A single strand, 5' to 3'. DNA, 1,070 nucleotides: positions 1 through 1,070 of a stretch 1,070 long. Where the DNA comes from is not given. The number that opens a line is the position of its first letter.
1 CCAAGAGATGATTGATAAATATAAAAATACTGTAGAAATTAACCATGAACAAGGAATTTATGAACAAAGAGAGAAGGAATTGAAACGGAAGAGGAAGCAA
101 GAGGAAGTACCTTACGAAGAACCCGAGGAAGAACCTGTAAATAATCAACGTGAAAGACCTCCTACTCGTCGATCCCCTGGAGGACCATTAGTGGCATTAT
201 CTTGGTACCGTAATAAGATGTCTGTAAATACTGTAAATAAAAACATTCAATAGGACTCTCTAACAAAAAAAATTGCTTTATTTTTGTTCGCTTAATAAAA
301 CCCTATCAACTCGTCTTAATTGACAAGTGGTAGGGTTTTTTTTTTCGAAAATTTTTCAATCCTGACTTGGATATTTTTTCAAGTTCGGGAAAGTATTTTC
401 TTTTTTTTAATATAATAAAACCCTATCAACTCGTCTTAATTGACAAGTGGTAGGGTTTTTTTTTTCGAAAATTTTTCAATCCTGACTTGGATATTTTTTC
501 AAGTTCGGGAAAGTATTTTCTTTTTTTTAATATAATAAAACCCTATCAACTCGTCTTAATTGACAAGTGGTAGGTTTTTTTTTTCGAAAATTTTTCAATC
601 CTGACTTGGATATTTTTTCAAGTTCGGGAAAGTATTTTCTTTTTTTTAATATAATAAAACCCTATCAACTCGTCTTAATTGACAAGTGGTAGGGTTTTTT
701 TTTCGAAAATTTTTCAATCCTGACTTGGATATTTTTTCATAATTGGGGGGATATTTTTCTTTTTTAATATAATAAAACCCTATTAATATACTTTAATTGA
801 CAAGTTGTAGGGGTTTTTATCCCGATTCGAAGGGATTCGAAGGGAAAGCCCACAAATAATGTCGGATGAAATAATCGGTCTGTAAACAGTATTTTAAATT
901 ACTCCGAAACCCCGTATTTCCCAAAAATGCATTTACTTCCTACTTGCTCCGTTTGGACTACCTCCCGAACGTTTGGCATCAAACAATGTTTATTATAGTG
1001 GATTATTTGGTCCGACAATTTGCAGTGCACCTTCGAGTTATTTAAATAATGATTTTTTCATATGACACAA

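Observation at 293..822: Near-perfect 120-bp tandem array (4 full + 1 degenerate copy) directly downstream of the only ORF, with a 5'-to-3' decay gradient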

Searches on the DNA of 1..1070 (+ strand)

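Call 5: search_rna_families(source=window, threshold=evalue, max_evalue=10, show_alignments=3)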
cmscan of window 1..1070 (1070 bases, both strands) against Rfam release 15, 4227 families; matches with E-value up to 10: 21.
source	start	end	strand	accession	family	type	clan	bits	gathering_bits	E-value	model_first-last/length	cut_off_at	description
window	293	355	+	RF02433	SpF36_sRNA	Gene; sRNA;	-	32.5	48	0.011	1-51/51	no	Streptococcus sRNA SpF36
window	413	475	+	RF02433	SpF36_sRNA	Gene; sRNA;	-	32.5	48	0.011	1-51/51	no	Streptococcus sRNA SpF36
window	652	713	+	RF02433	SpF36_sRNA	Gene; sRNA;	-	28.1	48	0.11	1-51/51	no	Streptococcus sRNA SpF36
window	398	473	+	RF00746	mir-454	Gene; miRNA;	-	24.8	60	0.0079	1-103/103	no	mir-454 microRNA precursor family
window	533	594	+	RF02433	SpF36_sRNA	Gene; sRNA;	-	24.4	48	0.76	1-51/51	no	Streptococcus sRNA SpF36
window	278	353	+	RF00746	mir-454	Gene; miRNA;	-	22.8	60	0.029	1-103/103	no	mir-454 microRNA precursor family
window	358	467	+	RF04312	trpB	Cis-reg;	-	22.3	59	2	1-107/107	no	trpB ncRNA motif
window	597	706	+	RF04312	trpB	Cis-reg;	-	21.4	59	3.1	1-107/107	no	trpB ncRNA motif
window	390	466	+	RF02064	STnc370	Gene; sRNA;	-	20.9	54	7.6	1-71/71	no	Enterobacterial sRNA STnc370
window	637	712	+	RF00746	mir-454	Gene; miRNA;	-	20.8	60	0.11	1-103/103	no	mir-454 microRNA precursor family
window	656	744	-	RF01480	rli52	Cis-reg;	-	20.5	70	2.9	1-95/95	no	Listeria sRNA rli52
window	466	574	+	RF03926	MIR1435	Gene; miRNA;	-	19.7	94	4.9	1-186/186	no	MIR1435 microRNA precursor family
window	403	478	-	RF00746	mir-454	Gene; miRNA;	-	19.5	60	0.26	1-103/103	no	mir-454 microRNA precursor family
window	322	437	+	RF03621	MIR4245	Gene; miRNA;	-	17.9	74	4.2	1-128/128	no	MIR4245 microRNA precursor family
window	442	557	+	RF03621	MIR4245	Gene; miRNA;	-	17.9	74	4.2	1-128/128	no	MIR4245 microRNA precursor family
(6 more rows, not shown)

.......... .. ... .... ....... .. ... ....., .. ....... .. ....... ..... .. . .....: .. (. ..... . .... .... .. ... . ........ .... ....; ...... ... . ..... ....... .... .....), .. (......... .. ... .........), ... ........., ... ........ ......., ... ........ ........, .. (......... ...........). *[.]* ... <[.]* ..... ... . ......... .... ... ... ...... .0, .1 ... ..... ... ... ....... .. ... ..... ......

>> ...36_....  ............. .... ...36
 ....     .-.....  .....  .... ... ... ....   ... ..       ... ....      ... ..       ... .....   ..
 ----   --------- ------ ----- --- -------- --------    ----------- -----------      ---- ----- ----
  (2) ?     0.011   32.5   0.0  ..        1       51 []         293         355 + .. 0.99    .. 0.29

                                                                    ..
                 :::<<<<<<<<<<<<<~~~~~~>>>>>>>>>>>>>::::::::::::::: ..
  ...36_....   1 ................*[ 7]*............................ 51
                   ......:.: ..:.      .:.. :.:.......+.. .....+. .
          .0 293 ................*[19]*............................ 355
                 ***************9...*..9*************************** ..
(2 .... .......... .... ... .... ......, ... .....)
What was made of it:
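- On Any Rfam RNA family: All other matches are lower (call 5).
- The best Rfam match is a Gram-positive terminator-type sRNA, but it is below the family threshold (call 5).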

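Call 8: search_dna_similar(query=window:1-1070:+, collection=phages, mode=distant, max_evalue=0.001)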
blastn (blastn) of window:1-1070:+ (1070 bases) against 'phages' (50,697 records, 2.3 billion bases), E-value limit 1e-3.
No match.

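Call 9: search_dna_similar(query=window:1-1070:+, collection=plasmids, mode=distant, max_evalue=0.001)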
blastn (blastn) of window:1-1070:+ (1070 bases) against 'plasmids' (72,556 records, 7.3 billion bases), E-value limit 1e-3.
No match.

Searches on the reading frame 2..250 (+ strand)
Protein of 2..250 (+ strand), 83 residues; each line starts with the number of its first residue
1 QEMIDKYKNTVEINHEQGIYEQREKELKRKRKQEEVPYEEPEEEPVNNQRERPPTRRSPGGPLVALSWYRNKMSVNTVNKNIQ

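Call 10: find_homologous_proteins(query=window:2-250:+, max_evalue=0.01)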
Query window:2-250:+: 3 candidates shared short words with the query, none scored E <= 0.01.

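Call 12: find_encoding_contigs(protein=window:2-250:+, flank=10000, max_places=10)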
Protein window:2-250:+ (83 aa): no gene with exactly this product is on record in the collection.

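Call 13: find_encoding_contigs(protein=window:8-250:+, flank=10000, max_places=10)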
Protein window:8-250:+ (81 aa): no gene with exactly this product is on record in the collection.
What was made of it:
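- Tried and rejected: Protein search with the 83-aa tail alone, and exact look-ups of it, found nothing (calls 10, 12, 13).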
